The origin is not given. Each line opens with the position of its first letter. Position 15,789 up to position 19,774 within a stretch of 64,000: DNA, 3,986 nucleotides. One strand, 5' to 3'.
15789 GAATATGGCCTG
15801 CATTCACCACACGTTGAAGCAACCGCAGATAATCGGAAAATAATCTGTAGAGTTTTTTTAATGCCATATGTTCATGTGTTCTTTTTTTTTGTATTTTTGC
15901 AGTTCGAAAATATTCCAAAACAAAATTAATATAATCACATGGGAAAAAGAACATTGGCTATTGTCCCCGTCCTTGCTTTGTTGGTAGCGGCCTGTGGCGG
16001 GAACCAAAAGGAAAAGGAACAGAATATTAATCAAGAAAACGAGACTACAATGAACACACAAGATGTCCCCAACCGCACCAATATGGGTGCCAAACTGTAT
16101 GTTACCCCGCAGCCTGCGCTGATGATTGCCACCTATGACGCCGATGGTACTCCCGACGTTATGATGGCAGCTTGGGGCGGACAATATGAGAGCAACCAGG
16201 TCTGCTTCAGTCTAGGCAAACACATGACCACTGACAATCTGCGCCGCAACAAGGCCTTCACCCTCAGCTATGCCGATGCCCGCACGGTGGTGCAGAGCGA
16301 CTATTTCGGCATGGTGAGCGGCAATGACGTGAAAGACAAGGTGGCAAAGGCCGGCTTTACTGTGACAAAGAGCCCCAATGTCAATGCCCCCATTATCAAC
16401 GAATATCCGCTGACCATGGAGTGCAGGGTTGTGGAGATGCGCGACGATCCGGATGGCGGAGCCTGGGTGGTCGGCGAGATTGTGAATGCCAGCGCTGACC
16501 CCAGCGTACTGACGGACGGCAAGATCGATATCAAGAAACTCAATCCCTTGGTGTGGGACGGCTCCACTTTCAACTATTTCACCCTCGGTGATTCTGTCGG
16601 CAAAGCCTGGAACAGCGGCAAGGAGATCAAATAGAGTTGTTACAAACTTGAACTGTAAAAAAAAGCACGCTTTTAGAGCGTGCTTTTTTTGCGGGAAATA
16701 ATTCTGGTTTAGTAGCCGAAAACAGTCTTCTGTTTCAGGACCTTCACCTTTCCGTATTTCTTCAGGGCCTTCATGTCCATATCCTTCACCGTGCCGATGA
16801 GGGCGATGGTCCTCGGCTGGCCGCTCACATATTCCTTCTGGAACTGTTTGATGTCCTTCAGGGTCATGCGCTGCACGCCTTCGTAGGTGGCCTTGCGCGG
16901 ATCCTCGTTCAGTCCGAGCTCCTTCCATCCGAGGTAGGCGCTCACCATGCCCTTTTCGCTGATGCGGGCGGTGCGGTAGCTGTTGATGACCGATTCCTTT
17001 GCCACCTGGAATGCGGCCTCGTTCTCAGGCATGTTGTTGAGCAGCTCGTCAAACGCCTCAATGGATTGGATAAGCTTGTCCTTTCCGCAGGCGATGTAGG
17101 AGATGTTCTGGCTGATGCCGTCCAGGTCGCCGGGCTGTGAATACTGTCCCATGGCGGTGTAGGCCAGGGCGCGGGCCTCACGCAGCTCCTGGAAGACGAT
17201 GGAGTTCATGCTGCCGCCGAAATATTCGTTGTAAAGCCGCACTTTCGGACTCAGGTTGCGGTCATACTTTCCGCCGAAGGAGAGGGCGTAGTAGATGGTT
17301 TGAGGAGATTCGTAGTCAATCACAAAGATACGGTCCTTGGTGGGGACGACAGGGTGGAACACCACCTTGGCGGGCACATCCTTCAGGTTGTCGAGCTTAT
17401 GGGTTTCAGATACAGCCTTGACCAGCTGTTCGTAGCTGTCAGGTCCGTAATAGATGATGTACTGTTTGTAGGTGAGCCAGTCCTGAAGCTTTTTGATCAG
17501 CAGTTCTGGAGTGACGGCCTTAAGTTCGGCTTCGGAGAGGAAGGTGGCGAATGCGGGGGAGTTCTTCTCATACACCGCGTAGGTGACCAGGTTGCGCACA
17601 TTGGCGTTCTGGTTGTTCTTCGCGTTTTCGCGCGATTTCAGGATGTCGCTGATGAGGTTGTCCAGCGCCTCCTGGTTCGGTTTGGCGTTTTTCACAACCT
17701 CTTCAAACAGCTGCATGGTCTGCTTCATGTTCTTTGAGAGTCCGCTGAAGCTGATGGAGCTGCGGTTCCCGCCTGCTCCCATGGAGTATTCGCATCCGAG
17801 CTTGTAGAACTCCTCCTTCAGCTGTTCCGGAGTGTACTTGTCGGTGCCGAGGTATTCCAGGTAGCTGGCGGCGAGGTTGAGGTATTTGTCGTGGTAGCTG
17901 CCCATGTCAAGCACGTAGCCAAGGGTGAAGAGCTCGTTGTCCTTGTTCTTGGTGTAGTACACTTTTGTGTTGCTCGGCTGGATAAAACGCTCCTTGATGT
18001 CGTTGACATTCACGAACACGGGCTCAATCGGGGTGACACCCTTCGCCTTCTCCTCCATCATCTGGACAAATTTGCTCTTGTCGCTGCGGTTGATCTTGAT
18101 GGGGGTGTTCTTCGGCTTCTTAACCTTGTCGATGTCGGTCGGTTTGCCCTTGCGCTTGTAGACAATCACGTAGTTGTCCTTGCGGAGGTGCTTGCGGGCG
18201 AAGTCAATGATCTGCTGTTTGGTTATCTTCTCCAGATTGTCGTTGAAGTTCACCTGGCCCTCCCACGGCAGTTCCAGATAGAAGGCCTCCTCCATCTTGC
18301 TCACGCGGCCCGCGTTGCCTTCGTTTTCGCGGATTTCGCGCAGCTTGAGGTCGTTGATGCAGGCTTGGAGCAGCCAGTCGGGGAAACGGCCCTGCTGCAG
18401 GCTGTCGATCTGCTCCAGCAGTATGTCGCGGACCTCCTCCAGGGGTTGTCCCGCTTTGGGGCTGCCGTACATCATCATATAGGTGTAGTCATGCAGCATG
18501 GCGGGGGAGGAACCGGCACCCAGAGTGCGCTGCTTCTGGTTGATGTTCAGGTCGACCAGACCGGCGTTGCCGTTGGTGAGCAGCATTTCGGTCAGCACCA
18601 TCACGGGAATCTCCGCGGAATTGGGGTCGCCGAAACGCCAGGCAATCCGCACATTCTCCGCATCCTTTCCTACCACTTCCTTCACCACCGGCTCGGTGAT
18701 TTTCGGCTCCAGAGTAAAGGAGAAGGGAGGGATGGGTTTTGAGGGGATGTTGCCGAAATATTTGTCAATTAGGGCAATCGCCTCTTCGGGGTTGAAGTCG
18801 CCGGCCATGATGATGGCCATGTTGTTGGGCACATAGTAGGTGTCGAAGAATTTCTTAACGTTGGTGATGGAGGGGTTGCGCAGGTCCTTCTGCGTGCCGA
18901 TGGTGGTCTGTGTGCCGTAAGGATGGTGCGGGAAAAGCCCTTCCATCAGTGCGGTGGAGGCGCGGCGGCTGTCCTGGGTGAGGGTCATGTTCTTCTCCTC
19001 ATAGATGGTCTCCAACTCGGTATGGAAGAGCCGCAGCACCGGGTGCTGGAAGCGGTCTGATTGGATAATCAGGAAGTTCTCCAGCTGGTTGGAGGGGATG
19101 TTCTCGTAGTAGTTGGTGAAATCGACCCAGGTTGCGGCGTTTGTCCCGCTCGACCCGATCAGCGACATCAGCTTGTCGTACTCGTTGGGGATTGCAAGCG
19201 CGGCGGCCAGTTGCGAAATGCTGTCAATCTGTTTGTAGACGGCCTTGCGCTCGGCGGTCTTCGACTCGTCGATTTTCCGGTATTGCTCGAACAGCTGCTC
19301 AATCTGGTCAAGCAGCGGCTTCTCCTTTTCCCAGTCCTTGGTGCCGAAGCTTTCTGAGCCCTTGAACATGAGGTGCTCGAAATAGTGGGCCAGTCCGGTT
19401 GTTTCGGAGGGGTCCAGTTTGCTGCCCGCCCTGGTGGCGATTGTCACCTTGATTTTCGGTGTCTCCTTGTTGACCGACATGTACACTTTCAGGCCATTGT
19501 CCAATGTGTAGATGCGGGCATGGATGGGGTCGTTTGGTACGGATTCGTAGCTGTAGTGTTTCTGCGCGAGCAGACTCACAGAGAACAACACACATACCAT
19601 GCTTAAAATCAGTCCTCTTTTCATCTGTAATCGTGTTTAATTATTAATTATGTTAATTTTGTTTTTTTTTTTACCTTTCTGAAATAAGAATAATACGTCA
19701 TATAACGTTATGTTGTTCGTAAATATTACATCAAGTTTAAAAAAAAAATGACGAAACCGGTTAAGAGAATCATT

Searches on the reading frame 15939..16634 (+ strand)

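Call 26: search_protein_families(library=pfam, proteins=[window:15939-16634:+], max_evalue=0.001)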
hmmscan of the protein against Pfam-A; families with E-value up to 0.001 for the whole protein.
window:15939-16634:+ (231 aa): 1 family
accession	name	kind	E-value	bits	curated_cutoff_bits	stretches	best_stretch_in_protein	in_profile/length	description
PF01613.24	Flavin_Reduct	-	3.3e-15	56.9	27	1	56-211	4-149/153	Flavin reductase like domain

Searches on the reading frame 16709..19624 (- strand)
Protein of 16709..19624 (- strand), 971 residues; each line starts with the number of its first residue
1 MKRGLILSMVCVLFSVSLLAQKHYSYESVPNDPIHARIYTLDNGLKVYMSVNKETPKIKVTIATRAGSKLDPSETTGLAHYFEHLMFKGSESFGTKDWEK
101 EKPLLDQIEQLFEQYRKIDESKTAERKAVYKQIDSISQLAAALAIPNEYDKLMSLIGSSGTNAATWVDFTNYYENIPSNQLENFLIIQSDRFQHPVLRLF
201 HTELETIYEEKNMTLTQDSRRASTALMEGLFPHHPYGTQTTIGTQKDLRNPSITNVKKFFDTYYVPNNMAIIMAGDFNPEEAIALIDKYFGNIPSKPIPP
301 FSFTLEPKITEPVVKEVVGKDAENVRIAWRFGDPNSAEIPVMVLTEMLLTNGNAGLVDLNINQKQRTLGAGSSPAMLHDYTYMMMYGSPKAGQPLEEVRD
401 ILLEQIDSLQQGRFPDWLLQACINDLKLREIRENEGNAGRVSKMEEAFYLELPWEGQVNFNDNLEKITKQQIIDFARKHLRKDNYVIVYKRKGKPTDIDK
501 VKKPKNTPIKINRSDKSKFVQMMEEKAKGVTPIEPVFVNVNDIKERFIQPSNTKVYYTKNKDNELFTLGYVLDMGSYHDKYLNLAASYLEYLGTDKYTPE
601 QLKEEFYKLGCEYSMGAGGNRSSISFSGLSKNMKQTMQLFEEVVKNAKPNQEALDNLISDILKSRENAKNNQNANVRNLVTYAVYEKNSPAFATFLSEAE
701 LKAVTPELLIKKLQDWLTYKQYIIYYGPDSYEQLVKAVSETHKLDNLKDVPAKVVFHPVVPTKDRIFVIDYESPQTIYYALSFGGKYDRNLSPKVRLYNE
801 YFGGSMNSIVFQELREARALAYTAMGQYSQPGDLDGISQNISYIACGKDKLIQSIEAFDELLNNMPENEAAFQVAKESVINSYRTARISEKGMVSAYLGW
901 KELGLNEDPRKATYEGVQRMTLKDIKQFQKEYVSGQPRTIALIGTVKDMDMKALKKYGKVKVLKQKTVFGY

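Call 26: search_protein_families(library=pfam, proteins=[window:16709-19624:-], max_evalue=0.001)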
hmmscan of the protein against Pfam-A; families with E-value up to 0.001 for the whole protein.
window:16709-19624:- (971 aa): 2 families
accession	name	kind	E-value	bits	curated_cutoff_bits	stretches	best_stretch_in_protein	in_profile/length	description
PF05193.26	Peptidase_M16_C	-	2e-36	126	23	2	254-424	5-179/181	Peptidase M16 inactive domain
PF00675.25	Peptidase_M16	-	1.8e-16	60.8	22.3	2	51-93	6-48/149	Insulinase (Peptidase family M16)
